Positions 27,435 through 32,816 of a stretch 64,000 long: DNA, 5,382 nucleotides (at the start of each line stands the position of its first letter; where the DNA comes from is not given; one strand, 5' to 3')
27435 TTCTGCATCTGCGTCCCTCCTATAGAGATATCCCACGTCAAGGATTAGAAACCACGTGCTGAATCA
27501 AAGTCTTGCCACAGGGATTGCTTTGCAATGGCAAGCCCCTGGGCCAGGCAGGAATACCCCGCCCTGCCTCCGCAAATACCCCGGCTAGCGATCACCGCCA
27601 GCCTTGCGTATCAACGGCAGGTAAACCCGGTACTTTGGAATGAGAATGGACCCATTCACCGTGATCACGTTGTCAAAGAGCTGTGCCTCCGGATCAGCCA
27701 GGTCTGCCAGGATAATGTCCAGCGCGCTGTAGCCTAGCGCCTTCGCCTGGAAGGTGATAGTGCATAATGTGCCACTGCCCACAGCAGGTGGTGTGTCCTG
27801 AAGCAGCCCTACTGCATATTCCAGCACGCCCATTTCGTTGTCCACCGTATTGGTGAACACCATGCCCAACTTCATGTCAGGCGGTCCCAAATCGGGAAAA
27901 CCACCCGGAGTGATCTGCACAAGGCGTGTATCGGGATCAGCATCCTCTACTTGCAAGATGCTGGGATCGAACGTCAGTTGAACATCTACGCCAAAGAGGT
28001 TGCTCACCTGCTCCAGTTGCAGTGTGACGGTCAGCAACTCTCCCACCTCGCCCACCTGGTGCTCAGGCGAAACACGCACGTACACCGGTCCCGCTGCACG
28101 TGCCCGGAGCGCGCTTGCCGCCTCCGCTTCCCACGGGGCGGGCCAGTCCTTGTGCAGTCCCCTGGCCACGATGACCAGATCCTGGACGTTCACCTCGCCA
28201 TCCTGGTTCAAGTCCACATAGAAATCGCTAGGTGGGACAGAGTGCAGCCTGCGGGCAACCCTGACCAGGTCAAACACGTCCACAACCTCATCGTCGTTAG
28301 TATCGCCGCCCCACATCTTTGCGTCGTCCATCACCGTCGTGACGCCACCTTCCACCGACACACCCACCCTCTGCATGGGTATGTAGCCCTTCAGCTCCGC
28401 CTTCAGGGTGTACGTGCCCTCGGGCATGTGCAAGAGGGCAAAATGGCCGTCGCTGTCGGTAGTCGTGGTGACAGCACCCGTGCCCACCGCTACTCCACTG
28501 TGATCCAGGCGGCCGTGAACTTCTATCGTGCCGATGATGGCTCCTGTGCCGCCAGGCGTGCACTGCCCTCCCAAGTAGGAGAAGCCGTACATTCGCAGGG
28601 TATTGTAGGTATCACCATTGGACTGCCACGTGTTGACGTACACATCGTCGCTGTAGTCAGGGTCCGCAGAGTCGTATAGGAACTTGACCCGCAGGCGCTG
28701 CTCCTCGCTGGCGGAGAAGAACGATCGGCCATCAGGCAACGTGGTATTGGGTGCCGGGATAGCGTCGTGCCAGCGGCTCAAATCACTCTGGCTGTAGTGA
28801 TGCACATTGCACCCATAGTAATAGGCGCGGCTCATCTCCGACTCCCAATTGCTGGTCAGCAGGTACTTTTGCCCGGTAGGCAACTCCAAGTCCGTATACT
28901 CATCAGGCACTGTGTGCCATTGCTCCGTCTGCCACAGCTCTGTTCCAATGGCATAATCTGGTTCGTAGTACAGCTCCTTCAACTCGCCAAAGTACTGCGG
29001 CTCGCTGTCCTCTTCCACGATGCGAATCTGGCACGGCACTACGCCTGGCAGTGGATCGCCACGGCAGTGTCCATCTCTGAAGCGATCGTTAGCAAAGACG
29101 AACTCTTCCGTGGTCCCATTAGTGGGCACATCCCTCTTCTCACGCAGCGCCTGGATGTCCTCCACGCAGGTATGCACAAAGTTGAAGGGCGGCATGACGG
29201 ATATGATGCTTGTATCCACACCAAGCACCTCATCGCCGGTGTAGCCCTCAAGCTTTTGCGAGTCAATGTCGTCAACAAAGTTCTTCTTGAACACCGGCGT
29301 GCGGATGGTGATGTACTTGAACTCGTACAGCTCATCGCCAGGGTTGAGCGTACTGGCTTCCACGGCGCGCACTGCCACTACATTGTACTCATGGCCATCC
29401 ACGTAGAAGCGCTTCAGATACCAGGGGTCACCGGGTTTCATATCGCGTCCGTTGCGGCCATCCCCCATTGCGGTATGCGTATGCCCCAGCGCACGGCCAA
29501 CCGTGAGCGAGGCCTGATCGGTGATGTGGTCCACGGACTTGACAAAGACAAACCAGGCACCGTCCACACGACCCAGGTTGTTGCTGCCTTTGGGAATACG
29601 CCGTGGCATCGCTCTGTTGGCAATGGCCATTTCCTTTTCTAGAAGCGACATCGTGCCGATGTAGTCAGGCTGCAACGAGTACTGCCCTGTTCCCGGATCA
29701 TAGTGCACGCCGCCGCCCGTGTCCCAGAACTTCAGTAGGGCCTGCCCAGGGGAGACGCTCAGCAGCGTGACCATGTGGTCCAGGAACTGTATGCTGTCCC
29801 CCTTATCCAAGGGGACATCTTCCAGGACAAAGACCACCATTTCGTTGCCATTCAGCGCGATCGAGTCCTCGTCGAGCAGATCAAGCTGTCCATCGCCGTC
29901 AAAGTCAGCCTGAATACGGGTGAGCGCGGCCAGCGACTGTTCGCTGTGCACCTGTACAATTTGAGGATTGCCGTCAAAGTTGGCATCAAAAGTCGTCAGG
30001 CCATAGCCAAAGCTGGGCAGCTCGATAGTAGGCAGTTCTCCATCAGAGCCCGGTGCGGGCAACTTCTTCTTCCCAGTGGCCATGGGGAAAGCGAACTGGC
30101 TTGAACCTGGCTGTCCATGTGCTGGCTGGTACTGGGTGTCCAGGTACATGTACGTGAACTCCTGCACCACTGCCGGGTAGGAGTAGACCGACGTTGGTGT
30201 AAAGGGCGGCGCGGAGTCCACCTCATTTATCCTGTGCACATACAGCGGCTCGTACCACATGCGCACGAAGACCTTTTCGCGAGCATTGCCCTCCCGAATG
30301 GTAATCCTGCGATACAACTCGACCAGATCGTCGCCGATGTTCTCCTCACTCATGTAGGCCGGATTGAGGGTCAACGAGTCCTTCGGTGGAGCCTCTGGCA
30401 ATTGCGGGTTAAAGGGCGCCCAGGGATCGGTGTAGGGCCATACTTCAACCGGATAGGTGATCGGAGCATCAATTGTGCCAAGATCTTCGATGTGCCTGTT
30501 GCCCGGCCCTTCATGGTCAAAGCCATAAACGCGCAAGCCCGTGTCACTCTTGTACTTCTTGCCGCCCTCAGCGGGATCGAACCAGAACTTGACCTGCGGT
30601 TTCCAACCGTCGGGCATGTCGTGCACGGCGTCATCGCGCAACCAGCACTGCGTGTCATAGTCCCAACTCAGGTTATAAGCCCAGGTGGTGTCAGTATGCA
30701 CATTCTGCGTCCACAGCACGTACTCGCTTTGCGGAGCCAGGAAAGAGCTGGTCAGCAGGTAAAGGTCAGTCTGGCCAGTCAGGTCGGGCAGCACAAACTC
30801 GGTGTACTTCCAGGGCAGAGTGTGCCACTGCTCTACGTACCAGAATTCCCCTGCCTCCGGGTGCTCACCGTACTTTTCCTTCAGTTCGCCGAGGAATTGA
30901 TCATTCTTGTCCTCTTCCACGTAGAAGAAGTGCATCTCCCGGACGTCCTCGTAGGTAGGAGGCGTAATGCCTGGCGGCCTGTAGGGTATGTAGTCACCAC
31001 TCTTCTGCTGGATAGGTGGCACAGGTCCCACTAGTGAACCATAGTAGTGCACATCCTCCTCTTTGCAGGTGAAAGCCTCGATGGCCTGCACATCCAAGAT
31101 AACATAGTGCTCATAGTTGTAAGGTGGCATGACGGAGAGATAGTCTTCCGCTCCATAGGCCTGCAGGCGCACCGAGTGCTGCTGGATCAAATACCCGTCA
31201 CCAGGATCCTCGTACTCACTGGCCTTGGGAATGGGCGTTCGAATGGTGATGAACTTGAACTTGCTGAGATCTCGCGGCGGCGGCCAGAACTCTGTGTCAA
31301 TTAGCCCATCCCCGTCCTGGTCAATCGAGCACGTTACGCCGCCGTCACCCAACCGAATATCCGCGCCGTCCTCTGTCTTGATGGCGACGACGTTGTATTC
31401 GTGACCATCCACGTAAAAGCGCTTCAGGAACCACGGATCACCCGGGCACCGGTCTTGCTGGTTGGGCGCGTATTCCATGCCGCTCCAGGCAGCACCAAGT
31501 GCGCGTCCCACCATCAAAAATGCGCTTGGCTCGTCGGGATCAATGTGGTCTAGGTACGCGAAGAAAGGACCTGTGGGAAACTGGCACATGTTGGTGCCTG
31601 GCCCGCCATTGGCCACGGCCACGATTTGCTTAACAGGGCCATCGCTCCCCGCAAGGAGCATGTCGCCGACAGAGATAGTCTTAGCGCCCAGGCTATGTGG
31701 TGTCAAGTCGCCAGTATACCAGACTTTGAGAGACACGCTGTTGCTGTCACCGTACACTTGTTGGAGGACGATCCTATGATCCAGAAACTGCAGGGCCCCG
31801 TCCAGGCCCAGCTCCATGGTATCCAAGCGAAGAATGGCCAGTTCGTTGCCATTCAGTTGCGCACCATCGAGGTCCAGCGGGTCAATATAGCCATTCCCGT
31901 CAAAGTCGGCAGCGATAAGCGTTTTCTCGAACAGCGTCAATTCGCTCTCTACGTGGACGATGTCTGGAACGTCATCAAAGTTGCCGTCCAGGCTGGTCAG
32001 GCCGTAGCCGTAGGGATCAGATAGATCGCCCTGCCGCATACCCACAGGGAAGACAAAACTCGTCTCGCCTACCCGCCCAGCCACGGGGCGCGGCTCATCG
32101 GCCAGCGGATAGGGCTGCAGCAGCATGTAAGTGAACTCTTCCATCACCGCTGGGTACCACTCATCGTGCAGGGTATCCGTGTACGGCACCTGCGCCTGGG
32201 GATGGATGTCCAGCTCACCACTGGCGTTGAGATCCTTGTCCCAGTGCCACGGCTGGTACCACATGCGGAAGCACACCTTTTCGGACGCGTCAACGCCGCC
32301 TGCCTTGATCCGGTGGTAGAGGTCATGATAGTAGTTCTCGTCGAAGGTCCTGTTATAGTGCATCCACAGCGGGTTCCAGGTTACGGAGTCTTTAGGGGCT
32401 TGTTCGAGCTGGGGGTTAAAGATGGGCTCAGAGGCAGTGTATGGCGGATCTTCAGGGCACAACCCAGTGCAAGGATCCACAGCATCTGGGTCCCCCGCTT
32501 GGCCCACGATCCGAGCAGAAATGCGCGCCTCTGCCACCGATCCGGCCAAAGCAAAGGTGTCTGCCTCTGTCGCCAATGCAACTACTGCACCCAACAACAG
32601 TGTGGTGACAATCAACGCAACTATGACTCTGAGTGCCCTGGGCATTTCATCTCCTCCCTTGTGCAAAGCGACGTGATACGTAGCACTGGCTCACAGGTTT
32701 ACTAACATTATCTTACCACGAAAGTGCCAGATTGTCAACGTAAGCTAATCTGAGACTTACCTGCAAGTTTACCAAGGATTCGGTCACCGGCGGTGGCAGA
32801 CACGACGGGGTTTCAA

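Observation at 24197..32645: Three-gene cell-surface assembly module: LysM-anchored cohesin protein, a second secreted cohesin protein, and a giant protein carrying both a dockerin and a cohesin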

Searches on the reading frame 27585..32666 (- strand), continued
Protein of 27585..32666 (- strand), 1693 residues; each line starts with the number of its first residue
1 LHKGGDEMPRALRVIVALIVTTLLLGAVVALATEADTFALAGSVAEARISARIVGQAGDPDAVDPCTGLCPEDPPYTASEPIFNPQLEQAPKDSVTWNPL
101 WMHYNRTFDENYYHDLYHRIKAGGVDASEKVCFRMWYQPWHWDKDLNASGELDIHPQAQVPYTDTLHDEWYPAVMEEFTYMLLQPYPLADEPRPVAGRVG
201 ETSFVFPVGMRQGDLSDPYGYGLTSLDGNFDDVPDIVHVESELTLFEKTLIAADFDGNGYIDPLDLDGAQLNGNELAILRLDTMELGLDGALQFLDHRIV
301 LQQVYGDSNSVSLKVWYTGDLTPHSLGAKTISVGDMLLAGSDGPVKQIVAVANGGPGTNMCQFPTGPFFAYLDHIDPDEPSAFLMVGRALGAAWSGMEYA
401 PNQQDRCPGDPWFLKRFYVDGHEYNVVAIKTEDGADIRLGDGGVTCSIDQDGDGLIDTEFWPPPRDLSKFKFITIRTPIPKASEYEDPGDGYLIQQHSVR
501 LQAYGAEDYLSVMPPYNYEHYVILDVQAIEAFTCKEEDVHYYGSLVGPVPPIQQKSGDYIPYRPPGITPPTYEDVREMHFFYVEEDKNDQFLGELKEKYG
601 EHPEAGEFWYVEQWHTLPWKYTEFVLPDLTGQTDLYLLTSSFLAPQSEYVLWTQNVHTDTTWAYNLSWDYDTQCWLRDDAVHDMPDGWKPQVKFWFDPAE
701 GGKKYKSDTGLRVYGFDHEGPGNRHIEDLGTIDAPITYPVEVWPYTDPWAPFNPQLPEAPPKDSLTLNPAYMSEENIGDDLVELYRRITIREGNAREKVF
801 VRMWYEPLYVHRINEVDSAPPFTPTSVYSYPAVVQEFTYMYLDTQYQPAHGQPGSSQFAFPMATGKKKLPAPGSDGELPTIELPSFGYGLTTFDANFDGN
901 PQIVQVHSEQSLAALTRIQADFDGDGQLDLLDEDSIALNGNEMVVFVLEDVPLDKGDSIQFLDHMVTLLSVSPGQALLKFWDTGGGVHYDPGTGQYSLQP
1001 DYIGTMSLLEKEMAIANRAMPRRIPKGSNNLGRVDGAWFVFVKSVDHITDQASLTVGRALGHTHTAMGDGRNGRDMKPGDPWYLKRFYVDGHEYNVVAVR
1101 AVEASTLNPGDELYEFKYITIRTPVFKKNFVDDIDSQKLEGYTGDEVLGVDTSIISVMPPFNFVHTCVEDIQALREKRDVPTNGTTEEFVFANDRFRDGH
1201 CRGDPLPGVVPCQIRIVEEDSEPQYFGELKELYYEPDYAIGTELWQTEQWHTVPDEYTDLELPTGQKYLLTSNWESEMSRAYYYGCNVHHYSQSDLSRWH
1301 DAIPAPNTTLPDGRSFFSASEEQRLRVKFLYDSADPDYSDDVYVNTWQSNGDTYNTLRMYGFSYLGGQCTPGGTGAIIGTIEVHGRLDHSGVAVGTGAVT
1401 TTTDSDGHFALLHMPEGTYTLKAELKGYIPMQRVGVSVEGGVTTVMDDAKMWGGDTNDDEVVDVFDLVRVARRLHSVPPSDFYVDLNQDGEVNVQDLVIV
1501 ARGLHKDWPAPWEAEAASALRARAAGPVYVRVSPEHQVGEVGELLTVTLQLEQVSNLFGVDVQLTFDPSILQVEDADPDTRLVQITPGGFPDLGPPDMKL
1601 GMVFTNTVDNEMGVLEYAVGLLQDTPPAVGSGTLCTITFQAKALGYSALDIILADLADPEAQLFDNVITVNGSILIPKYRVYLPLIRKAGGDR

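Call 70: search_protein_families(library=ncbifam, proteins=[P0006, P0036, P0014, P0019, P0042], max_evalue=1)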
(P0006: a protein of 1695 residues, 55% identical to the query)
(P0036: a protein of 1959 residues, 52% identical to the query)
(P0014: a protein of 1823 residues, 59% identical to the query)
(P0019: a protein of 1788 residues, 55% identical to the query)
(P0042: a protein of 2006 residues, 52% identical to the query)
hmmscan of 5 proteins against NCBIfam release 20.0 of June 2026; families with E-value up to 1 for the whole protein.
P0006 (1695 aa): 3 families
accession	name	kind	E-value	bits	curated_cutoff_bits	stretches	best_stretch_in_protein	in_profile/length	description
NF052345.1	S_layer_anammox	exception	6.3e-12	43.7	1400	1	1351-1449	1284-1388/1596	Kustd1514 family S-layer glycoprotein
NF040788.1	S-lay_SlaB_Mtsph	equivalog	0.016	14.2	700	1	1392-1451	136-195/416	S-layer protein SlaB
NF041540.1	dockerin_GC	domain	0.22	11.9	29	0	1463-1507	11-58/67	GC-type dockerin domain-anchored protein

P0036 (1959 aa): 0 families

P0014 (1823 aa): 1 family
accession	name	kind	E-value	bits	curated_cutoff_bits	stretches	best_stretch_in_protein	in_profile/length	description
NF052345.1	S_layer_anammox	exception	1.1e-06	26.4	1400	1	1494-1582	1293-1385/1596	Kustd1514 family S-layer glycoprotein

P0019 (1788 aa): 1 family
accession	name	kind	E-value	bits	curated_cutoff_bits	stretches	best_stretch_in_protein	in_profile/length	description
NF052345.1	S_layer_anammox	exception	4.1e-08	31.1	1400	1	1432-1546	1269-1387/1596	Kustd1514 family S-layer glycoprotein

P0042 (2006 aa): 0 families

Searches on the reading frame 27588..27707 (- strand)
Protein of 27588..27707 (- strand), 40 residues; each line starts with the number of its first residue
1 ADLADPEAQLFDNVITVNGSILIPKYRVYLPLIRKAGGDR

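Call 71: search_protein_families(library=ncbifam, proteins=[window:27588-27707:-], max_evalue=10)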
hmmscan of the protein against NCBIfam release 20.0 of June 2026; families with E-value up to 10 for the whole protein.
seq(40 aa): 2 families
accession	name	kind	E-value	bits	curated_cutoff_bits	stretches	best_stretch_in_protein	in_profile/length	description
NF050076.1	sort_motif_YLP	domain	0.0027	17.3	15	1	26-35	2-11/11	YLP-box putative sorting motif-containing protein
NF053834.1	ultrashort_CTERM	domain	0.0056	16.6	10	1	26-35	1-10/10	YLP-box putative sorting motif-containing protein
